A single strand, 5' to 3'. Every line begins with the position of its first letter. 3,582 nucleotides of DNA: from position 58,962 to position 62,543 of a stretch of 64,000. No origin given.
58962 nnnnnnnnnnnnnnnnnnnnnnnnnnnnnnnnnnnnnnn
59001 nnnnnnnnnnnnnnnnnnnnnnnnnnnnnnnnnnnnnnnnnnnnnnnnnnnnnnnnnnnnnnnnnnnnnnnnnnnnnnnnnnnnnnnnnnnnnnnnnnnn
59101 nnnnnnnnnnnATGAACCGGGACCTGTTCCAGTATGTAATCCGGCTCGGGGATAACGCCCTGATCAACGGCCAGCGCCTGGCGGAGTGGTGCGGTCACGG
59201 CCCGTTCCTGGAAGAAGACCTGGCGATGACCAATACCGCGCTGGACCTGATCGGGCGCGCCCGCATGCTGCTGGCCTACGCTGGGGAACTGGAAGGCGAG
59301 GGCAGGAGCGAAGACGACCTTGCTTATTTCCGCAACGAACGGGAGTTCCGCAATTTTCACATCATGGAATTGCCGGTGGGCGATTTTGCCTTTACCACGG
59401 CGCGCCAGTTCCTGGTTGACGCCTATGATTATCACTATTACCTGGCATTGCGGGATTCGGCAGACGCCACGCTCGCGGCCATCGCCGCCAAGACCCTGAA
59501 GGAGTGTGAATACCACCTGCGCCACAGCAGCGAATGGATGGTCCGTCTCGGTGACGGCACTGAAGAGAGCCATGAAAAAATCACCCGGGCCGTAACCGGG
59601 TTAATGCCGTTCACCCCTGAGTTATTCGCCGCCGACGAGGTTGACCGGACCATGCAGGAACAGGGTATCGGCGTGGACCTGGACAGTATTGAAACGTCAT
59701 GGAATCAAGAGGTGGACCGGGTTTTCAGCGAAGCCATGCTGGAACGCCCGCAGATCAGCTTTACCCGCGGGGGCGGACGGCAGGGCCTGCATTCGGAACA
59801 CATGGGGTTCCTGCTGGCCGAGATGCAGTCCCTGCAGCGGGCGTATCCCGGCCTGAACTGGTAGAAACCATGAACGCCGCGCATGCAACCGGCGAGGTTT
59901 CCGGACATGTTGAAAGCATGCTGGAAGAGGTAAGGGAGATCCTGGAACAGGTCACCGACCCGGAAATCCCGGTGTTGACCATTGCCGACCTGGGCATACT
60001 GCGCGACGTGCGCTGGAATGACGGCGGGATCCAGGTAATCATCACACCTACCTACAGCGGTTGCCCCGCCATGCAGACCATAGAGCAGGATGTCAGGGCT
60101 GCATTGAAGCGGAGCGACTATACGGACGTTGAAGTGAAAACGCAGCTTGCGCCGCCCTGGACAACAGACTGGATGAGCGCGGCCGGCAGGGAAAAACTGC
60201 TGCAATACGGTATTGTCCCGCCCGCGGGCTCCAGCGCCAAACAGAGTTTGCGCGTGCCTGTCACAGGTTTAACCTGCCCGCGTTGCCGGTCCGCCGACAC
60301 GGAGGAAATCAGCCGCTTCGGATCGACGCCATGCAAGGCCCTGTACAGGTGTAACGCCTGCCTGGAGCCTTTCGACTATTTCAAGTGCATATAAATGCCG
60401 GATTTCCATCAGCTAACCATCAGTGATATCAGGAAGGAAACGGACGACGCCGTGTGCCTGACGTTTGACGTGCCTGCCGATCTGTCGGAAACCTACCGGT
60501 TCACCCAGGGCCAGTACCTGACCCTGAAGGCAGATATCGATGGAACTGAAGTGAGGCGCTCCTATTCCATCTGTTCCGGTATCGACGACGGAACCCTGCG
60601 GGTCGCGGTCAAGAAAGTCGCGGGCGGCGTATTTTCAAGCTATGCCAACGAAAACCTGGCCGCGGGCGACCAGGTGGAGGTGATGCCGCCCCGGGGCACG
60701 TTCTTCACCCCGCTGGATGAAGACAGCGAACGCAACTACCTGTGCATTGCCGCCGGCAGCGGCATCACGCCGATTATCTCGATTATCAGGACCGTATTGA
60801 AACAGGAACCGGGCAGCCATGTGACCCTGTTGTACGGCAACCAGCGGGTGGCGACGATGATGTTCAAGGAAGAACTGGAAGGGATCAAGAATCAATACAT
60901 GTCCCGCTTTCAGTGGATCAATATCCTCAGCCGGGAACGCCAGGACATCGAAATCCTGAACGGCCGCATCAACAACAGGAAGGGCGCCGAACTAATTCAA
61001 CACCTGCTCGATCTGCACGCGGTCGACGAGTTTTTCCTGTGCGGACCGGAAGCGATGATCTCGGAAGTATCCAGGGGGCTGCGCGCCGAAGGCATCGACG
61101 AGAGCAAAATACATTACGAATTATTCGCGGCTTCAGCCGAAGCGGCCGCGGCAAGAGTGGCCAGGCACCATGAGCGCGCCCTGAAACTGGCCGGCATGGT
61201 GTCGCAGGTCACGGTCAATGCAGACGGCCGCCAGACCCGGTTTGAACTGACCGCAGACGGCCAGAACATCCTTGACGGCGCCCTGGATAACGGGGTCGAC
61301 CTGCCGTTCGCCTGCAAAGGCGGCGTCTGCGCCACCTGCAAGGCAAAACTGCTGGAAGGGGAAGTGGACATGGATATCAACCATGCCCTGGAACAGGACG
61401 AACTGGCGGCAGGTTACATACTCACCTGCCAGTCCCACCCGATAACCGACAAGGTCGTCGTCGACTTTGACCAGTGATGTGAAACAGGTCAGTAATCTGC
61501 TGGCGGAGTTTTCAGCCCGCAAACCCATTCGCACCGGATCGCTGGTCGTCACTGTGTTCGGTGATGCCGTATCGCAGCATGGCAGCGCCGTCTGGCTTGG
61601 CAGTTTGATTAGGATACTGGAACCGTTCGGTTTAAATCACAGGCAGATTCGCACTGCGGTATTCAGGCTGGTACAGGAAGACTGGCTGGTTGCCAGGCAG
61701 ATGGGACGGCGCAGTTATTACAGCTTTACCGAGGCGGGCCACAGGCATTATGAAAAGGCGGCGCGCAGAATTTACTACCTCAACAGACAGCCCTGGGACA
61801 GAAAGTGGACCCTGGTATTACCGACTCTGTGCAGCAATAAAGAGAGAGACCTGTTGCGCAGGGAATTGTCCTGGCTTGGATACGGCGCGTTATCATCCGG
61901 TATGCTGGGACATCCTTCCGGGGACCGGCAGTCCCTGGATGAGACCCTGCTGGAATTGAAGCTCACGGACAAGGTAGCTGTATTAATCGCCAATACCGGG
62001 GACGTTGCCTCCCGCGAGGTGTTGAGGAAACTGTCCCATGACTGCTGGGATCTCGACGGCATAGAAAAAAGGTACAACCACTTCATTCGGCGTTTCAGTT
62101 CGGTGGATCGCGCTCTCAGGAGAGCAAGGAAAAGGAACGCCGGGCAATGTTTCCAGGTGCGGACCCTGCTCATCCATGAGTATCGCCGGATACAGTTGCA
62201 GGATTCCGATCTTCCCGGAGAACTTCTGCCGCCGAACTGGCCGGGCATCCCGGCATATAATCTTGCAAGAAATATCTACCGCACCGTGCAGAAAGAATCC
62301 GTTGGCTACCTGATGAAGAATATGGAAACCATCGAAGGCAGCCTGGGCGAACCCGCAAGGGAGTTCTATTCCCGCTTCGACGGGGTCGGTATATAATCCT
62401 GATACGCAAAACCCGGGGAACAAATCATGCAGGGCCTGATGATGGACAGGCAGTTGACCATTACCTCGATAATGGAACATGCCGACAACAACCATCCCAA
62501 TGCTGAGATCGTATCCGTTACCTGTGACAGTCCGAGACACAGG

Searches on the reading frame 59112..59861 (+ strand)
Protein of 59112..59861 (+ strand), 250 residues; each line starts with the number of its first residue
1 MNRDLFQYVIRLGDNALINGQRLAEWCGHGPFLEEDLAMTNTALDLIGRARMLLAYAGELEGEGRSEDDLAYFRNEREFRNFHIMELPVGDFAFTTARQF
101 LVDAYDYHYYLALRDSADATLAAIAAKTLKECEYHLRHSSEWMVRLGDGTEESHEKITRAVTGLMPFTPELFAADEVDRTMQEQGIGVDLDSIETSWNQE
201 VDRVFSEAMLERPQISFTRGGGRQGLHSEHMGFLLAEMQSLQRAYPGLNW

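Call 7: search_protein_families(library=pfam, proteins=[window:59112-59861:+], max_evalue=0.001)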
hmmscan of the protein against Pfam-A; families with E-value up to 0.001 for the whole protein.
window:59112-59861:+ (250 aa): 1 family
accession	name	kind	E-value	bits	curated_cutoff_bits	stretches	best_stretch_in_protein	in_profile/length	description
PF05138.18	PaaA_PaaC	-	1.5e-93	313.3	28.5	1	3-250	16-263/263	Phenylacetic acid catabolic protein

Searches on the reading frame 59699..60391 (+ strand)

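Call 7: search_protein_families(library=pfam, proteins=[window:59699-60391:+], max_evalue=0.001)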
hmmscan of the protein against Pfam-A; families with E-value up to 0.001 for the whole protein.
window:59699-60391:+ (231 aa): 2 families
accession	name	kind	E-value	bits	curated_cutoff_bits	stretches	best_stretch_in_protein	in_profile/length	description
PF23451.1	Zn_ribbon_PaaD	-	1e-21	76.8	27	1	181-229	5-53/53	PaaD zinc beta ribbon domain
PF01883.24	FeS_assembly_P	-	3.2e-16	59.8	23.5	1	76-146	2-71/73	Iron-sulfur cluster assembly protein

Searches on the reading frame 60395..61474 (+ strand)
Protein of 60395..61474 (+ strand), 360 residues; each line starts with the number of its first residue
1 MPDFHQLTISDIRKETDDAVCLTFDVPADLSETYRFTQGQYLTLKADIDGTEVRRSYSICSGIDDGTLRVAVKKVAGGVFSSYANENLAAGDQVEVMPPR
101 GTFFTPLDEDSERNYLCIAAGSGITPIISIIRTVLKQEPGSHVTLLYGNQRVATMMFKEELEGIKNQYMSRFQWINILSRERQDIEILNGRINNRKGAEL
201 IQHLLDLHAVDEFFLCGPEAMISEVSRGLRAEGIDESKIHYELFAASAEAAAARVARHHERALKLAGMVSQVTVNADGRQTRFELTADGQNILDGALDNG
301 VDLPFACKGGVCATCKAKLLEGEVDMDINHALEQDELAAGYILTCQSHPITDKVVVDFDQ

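Call 9: search_protein_families(library=pfam, proteins=[window:60395-61474:+], max_evalue=0.001)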
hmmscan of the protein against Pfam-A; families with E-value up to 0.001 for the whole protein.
window:60395-61474:+ (360 aa): 5 families
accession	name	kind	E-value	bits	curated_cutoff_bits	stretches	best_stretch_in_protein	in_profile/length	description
PF00175.26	NAD_binding_1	-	3e-18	66.9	22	1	118-226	2-108/109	Oxidoreductase NAD-binding domain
PF00111.32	Fer2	-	5e-18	65.2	21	1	276-349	3-76/77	2Fe-2S iron-sulfur cluster binding domain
PF00970.30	FAD_binding_6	-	3.4e-13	50.2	21.1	1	8-103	3-97/99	Oxidoreductase FAD-binding domain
PF08030.17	NAD_binding_6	-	2.2e-05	25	22.2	1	116-184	5-80/156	Ferric reductase NAD binding domain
PF22290.1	DmmA-like_N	-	0.00053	20.9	33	0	212-239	97-124/124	Dimethylamine monooxygenase subunit DmmA-like, N-terminal domain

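Call 20: search_protein_families(library=ncbifam, proteins=[window:60395-61474:+], max_evalue=0.00001)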
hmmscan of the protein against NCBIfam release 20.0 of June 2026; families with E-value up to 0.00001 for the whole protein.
window:60395-61474:+ (360 aa): 25 families
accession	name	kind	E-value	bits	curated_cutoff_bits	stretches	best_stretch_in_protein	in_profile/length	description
TIGR02160.1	PA_CoA_Oxy5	hypoth_equivalog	2.3e-142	474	420.8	1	4-359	1-352/352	1,2-phenylacetyl-CoA epoxidase subunit PaaE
NF040810.1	BenC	equivalog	2.6e-51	174.8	430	2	7-247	107-333/333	benzoate 1,2-dioxygenase electron transfer component BenC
NF058606.1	GlBtMonoRdsGbcB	equivalog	7e-45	153.5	500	1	5-357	14-361/362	glycine betaine monooxygenase reductase subunit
NF045803.1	MethMoxFADbindMmoC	equivalog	4.6e-43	147.3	500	2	28-247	130-343/343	aromatic/alkene monooxygenase hydroxylase FAD-binding subunit MmoC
NF007964.0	PRK10684.1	equivalog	1.9e-40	138.8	383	1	6-354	11-331/333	NADH oxidoreductase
NF009805.0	PRK13289.1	equivalog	1e-38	133.3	432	1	6-249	156-397/399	NO-inducible flavohemoprotein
NF008822.0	PRK11872.1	equivalog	1.7e-34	119.4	402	2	7-248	109-339/341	anthranilate 1,2-dioxygenase electron transfer component AntC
NF004317.0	PRK05713.1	equivalog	6e-22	78.3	338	2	287-359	14-86/312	iron-sulfur-binding ferredoxin reductase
TIGR01941.1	nqrF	equivalog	3.7e-20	72.2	295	1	72-244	234-403/405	NADH:ubiquinone reductase (Na(+)-transporting) subunit F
TIGR02008.1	fdx_plant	subfamily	8.6e-19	67.1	81.15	1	274-355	8-88/97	ferredoxin [2Fe-2S]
NF041393.1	Frdxn_Halo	equivalog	8.5e-17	61.2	150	1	287-355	43-112/128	ferredoxin Fer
NF008178.0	PRK10926.1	equivalog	1.6e-15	57.1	390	1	3-229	3-225/248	ferredoxin--NADP(+) reductase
NF005963.0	PRK08051.1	equivalog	2.8e-14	53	230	1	24-241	19-227/233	NAD(P)H-flavin reductase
NF006220.0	PRK08345.1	subfamily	7.4e-13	48.4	395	1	27-240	34-247/294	cytochrome-c3 hydrogenase subunit gamma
NF058510.1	bifunc_CpcD_PetH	exception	1.4e-11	43.8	635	1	76-233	217-380/405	bifunctional rod-capping linker CpcD/ferredoxin--NADP reductase PetH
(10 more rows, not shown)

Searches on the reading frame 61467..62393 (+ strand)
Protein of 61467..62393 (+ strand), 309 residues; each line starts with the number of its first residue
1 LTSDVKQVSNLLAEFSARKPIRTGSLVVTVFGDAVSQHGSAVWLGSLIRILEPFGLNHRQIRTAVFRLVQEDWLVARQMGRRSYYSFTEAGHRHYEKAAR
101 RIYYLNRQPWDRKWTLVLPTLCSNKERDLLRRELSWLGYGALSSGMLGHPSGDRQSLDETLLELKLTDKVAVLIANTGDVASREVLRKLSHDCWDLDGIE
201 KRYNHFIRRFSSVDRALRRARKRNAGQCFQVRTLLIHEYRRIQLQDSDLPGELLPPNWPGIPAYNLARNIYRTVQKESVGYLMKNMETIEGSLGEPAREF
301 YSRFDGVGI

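Call 9: search_protein_families(library=pfam, proteins=[window:61467-62393:+], max_evalue=0.001)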
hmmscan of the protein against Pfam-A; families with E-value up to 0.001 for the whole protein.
window:61467-62393:+ (309 aa): 3 families
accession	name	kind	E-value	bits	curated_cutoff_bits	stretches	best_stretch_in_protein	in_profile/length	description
PF07848.18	PaaX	-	4.5e-24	84.9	24.8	1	22-91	1-70/70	PaaX-like protein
PF08223.16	PaaX_C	-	7.8e-24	84.3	22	1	194-283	1-90/91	PaaX-like protein C-terminal domain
PF20803.2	PaaX_M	-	1.3e-09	38.4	24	1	108-180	2-76/83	PaaX protein central Cas2-like domain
